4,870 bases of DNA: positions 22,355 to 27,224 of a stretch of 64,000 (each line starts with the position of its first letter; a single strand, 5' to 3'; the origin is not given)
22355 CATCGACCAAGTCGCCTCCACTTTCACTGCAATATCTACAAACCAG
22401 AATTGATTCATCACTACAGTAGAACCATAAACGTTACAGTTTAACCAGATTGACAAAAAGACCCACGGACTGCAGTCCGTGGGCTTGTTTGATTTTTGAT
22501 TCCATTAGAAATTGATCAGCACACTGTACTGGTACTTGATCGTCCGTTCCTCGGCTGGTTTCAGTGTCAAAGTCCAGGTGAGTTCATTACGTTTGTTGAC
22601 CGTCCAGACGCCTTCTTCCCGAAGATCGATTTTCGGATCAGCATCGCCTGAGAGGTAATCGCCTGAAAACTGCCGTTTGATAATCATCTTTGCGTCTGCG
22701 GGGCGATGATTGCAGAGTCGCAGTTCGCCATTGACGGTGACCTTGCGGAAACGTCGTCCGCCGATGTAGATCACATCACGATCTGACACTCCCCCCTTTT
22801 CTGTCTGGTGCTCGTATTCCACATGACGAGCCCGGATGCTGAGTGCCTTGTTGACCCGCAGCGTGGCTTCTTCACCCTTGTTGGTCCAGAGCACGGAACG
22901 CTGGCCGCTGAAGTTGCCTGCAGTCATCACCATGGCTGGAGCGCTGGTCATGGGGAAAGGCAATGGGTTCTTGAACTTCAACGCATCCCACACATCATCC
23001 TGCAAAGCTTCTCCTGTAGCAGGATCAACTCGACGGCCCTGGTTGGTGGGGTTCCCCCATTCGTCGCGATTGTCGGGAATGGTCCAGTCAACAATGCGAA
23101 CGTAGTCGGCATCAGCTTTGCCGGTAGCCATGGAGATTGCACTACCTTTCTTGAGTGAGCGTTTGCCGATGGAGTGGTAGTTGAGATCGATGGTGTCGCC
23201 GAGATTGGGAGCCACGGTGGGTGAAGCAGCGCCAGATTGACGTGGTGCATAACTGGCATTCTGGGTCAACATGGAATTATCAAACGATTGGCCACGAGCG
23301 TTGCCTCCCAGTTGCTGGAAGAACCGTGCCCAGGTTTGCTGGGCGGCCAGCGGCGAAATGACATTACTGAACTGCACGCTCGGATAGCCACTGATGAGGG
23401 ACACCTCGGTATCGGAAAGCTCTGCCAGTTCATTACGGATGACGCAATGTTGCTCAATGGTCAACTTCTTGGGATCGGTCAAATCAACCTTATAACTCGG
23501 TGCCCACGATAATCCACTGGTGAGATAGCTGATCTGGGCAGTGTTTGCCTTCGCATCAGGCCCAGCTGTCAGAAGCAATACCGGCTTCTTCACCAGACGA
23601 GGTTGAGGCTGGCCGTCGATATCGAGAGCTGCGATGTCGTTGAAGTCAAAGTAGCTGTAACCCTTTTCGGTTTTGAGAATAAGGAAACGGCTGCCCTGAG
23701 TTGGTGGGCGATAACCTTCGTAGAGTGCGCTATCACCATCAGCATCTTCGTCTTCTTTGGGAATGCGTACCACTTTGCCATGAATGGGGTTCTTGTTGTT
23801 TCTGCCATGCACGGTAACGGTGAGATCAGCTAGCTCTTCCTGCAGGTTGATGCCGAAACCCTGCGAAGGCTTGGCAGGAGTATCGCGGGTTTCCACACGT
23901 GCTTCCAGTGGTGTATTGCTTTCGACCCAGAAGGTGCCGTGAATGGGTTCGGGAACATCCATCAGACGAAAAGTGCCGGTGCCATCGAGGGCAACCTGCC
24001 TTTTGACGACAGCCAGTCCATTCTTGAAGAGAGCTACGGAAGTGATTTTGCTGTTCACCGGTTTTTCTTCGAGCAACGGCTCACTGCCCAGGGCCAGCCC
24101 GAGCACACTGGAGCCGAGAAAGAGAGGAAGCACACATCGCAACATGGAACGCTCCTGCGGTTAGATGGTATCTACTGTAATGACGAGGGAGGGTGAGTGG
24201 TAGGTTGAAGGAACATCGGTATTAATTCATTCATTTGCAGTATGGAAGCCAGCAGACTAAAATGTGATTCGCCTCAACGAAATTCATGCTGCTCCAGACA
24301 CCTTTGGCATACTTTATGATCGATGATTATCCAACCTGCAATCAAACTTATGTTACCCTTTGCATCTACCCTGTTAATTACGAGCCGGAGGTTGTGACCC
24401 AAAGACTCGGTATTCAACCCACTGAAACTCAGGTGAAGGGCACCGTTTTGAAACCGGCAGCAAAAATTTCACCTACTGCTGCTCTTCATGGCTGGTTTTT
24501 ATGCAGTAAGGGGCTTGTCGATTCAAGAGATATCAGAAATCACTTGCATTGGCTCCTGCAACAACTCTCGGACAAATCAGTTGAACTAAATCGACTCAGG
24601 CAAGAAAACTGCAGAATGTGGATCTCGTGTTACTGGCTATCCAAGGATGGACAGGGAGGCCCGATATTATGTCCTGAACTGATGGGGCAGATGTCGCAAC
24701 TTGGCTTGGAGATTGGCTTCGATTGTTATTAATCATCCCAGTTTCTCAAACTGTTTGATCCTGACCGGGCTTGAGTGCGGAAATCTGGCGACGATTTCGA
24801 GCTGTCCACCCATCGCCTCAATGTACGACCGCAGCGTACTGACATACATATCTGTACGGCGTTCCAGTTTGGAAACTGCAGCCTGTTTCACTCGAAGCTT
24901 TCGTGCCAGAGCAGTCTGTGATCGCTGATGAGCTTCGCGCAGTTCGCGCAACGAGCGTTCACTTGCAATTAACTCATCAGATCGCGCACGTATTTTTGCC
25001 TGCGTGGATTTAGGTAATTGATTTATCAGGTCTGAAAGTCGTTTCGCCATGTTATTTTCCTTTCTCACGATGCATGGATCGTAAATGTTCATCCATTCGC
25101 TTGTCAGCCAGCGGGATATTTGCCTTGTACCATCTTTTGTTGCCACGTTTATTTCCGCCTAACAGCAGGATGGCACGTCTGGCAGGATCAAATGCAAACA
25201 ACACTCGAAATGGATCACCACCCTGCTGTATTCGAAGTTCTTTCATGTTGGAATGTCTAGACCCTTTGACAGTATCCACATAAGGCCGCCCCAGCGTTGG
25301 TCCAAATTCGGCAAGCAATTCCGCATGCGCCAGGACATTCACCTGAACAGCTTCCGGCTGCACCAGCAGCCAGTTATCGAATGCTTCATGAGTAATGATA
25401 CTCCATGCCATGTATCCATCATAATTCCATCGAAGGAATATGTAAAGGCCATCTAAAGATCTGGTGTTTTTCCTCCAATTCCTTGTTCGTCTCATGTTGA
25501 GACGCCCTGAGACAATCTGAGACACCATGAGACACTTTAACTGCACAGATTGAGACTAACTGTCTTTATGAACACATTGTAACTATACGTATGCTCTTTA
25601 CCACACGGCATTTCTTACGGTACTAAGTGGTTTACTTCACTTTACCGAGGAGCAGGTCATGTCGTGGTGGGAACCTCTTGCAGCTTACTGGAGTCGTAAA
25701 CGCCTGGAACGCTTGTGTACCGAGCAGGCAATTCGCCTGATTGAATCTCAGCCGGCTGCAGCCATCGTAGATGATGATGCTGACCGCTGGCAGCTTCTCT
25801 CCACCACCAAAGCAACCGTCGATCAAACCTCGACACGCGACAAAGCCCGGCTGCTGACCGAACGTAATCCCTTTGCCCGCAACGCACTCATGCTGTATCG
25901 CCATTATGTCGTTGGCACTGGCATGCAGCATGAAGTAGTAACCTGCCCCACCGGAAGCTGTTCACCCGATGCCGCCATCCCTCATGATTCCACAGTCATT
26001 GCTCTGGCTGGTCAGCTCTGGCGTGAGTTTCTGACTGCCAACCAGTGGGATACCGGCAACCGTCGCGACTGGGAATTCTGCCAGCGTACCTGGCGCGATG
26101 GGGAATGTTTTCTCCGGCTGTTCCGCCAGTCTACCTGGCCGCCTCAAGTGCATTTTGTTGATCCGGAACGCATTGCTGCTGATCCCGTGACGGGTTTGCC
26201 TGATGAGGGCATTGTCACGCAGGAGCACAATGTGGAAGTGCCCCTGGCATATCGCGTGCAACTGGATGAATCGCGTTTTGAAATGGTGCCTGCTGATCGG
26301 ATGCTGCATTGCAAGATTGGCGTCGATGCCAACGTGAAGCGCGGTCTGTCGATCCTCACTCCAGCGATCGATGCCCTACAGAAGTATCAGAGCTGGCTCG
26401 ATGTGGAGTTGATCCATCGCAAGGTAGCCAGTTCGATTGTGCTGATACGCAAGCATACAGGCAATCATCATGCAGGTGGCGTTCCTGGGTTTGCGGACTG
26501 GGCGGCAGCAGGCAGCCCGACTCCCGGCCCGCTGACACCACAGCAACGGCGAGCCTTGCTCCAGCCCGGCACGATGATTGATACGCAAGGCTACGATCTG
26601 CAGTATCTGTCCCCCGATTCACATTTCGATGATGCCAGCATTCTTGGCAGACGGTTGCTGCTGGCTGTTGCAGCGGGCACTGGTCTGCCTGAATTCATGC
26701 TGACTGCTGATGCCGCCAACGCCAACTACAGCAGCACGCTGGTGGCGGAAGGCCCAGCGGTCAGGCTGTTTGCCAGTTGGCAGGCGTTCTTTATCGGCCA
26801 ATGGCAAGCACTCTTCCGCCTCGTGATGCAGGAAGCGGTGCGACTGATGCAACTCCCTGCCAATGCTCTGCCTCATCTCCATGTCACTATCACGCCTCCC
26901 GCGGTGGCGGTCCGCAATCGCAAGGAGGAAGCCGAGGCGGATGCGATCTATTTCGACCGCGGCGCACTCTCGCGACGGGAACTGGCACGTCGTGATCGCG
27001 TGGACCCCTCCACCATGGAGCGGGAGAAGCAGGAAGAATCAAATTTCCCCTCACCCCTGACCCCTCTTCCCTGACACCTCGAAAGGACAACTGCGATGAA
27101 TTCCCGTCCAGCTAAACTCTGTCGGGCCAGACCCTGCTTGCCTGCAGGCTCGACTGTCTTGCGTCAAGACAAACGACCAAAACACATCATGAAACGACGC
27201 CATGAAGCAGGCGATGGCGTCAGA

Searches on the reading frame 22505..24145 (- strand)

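Call 74: search_protein_families(library=pfam, proteins=[window:22505-24145:-], max_evalue=0.00001)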
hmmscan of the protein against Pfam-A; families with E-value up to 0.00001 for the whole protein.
window:22505-24145:- (546 aa): 1 family
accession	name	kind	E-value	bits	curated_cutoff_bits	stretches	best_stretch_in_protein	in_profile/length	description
PF13598.12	DUF4139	-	6.1e-09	36.3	31.8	1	204-542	2-201/205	Domain of unknown function (DUF4139)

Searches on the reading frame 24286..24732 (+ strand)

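Call 47: search_protein_families(library=pfam, proteins=[window:24286-24732:+], max_evalue=0.00001)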
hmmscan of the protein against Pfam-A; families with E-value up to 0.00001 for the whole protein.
window:24286-24732:+ (148 aa): 1 family
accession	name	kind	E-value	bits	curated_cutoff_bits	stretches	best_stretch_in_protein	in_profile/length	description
PF14106.11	DUF4279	-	2.3e-19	70.2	25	1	32-145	5-116/116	Domain of unknown function (DUF4279)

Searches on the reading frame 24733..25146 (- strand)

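Call 47: search_protein_families(library=pfam, proteins=[window:24733-25146:-], max_evalue=0.00001)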
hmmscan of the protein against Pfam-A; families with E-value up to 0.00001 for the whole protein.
window:24733-25146:- (137 aa): 3 families
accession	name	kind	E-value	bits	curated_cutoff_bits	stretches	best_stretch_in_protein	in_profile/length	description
PF13744.12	HTH_37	-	5e-08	33.1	27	1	47-120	8-79/80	Helix-turn-helix domain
PF01381.28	HTH_3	-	3.1e-06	27.6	23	1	66-97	1-32/55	Helix-turn-helix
PF13560.12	HTH_31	-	9.7e-06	26.3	27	0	66-99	6-39/64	Helix-turn-helix domain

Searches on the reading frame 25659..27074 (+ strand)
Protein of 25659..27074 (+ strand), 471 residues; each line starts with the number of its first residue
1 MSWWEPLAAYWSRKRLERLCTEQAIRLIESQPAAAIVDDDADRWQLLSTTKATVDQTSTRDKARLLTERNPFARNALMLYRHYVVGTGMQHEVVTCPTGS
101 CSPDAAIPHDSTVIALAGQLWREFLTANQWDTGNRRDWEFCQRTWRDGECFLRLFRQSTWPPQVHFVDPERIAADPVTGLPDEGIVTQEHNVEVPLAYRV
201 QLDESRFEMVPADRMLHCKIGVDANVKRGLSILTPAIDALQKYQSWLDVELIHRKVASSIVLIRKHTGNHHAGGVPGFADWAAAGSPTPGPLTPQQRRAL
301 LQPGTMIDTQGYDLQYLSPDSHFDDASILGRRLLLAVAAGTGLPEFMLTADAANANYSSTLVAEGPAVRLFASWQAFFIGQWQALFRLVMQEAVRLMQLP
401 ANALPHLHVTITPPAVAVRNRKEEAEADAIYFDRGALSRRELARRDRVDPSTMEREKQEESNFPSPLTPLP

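Call 47: search_protein_families(library=pfam, proteins=[window:25659-27074:+], max_evalue=0.00001)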
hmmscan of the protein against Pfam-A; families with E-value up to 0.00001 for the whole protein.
window:25659-27074:+ (471 aa): 1 family
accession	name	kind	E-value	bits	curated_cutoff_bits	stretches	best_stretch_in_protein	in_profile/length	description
PF05136.18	Phage_portal_2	-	2.6e-30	106.2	32.9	1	53-375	20-354/354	Phage portal protein, lambda family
